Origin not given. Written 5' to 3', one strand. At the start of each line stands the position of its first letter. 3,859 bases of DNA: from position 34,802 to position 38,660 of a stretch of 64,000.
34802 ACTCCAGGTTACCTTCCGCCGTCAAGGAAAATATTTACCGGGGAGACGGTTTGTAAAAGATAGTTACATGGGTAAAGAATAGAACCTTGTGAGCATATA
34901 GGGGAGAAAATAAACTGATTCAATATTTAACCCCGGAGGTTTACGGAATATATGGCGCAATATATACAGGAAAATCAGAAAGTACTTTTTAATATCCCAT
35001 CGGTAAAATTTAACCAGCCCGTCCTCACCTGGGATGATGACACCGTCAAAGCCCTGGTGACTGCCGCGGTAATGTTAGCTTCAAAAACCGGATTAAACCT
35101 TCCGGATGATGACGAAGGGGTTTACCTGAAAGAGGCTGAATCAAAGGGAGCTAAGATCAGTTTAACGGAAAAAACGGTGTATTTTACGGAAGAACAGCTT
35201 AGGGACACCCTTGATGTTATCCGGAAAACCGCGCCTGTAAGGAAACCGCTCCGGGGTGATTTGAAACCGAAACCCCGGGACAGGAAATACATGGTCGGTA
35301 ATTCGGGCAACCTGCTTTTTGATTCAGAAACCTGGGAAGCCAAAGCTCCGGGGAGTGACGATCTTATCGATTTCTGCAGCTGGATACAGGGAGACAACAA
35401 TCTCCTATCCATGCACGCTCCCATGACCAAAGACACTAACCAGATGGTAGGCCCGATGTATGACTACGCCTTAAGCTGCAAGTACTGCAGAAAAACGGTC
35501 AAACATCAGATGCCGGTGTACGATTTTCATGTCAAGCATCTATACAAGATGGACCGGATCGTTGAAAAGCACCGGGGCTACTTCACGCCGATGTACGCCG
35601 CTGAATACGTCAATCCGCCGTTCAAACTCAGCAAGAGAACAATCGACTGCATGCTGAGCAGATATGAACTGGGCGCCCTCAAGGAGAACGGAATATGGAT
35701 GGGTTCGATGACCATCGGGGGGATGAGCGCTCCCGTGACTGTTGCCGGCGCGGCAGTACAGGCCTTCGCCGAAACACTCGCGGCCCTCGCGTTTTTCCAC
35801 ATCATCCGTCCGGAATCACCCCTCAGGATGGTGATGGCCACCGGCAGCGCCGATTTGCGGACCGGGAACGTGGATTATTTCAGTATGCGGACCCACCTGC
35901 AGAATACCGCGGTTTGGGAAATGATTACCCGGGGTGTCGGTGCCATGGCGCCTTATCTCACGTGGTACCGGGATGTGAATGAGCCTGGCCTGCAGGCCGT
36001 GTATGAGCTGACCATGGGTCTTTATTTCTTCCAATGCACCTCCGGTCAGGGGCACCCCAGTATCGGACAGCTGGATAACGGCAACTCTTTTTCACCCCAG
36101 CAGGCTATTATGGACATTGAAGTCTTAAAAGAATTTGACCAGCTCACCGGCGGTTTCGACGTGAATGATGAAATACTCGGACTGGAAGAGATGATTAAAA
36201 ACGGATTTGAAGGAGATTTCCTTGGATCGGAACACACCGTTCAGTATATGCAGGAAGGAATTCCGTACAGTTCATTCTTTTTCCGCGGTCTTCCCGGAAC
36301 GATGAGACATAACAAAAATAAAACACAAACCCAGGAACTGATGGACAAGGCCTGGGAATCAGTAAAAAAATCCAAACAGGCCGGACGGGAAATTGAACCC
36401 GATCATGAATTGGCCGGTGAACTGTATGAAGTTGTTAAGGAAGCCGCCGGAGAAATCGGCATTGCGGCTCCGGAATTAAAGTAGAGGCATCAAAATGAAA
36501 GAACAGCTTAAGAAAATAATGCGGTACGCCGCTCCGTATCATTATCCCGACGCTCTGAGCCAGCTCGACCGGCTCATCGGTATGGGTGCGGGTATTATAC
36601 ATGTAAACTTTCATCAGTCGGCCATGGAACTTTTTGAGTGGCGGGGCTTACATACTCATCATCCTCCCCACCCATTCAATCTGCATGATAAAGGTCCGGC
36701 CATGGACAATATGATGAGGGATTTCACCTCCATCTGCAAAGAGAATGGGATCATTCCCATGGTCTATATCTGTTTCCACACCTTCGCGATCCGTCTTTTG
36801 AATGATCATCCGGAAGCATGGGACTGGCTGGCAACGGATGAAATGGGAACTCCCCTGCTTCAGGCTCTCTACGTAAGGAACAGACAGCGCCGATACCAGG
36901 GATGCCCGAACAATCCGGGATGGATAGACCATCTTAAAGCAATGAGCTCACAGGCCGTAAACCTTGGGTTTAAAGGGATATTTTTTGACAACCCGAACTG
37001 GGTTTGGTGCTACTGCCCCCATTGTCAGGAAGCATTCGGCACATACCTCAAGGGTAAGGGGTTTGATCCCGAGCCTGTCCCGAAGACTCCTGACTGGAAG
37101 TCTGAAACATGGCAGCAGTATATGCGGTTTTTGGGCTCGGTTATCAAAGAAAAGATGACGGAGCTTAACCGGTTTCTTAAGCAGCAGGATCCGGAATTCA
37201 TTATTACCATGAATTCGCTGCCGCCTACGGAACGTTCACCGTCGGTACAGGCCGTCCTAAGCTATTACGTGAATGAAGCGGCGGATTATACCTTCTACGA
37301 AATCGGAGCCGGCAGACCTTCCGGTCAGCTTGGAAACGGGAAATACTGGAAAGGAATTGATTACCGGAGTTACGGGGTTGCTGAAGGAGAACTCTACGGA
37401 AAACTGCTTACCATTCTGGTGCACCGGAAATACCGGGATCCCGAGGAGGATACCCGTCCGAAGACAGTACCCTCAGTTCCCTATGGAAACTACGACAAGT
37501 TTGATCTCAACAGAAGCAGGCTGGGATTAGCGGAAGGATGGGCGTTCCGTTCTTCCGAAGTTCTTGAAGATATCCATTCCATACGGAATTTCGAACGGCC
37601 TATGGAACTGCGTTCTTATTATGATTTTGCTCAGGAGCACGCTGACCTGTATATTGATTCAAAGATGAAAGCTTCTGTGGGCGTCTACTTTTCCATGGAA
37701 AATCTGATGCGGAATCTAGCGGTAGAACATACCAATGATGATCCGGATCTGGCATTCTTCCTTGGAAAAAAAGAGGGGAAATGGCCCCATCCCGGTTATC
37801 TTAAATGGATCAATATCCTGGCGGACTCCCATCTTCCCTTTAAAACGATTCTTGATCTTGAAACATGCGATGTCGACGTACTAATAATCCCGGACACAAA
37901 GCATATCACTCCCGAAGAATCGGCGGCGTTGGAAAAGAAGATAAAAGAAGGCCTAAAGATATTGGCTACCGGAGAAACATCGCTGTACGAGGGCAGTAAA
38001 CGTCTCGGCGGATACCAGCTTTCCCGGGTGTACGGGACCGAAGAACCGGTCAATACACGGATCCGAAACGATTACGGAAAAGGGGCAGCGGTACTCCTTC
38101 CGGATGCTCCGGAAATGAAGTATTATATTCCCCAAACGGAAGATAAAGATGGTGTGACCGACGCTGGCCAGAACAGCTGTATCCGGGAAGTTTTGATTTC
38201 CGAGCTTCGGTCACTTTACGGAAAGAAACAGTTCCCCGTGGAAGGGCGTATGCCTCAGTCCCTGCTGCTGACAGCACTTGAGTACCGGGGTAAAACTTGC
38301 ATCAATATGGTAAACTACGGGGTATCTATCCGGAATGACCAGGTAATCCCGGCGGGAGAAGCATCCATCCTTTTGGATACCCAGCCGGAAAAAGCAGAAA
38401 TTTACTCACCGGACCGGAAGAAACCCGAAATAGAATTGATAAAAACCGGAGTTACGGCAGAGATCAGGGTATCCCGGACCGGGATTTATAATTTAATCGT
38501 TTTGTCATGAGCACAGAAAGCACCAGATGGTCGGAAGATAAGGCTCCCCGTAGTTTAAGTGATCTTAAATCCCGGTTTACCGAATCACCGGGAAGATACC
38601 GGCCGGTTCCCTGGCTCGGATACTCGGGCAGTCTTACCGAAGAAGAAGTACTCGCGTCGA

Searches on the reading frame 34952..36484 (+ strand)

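Call 8: search_protein_families(library=pfam, proteins=[window:34952-36484:+], max_evalue=0.001)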
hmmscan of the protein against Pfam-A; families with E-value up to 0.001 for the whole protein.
window:34952-36484:+ (510 aa): 1 family
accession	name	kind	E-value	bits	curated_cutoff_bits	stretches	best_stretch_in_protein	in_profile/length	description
PF06253.16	MTTB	-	7.4e-26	90.6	25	1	220-435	225-436/500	Trimethylamine methyltransferase (MTTB)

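Call 70: search_protein_families(library=ncbifam, proteins=[window:34952-36484:+], max_evalue=0.01)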
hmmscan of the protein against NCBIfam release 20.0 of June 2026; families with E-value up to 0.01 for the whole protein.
window:34952-36484:+ (510 aa): 1 family
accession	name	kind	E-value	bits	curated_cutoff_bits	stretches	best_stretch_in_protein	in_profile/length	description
TIGR02369.2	trimeth_pyl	equivalog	5.3e-27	94.4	525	1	29-498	8-468/469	[trimethylamine--corrinoid protein] Co-methyltransferase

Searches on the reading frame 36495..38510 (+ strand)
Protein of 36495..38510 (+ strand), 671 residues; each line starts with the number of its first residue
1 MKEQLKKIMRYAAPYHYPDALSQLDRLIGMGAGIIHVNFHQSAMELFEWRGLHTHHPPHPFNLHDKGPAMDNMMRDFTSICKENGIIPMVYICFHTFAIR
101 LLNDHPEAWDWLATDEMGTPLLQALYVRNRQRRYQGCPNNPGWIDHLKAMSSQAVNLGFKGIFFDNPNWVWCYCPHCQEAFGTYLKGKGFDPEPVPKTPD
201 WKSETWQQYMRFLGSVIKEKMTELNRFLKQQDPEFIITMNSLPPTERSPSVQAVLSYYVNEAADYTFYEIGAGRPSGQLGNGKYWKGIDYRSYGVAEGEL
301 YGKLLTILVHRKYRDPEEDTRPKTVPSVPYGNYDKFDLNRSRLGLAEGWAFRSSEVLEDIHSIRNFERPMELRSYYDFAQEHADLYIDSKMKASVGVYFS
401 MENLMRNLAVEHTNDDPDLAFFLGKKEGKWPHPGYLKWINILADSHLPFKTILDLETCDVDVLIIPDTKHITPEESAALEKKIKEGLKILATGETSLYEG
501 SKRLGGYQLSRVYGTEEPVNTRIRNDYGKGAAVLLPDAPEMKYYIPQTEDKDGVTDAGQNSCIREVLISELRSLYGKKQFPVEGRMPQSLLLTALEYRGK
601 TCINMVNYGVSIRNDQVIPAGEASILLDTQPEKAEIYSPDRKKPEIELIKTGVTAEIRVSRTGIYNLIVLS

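Call 8: search_protein_families(library=pfam, proteins=[window:36495-38510:+], max_evalue=0.001)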
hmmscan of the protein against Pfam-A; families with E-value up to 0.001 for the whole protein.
window:36495-38510:+ (671 aa): 0 families

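Call 70: search_protein_families(library=ncbifam, proteins=[window:36495-38510:+], max_evalue=0.01)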
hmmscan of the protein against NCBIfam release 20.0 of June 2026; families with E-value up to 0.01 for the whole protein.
window:36495-38510:+ (671 aa): 0 families

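Call 71: search_protein_families(library=pfam, proteins=[window:36495-38510:+], max_evalue=1)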
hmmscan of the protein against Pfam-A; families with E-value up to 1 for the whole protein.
window:36495-38510:+ (671 aa): 2 families
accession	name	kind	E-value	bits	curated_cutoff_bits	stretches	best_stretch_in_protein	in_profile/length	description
PF19773.5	DUF6259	-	0.059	12.9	28.7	1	79-172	112-210/300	Domain of unknown function (DUF6259)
PF13199.12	Glyco_hydro_66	-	0.19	10.7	23.7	1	72-165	162-257/546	Glycosyl hydrolase family 66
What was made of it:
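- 34952..38510 (+): MttB-superfamily protein without pyrrolysine (34952-36484) and a 671-aa protein of unknown family (36495-38510). They are co-oriented with the GH106-like gene. The 671-aa protein has no significant family (calls 8, 70, 71).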
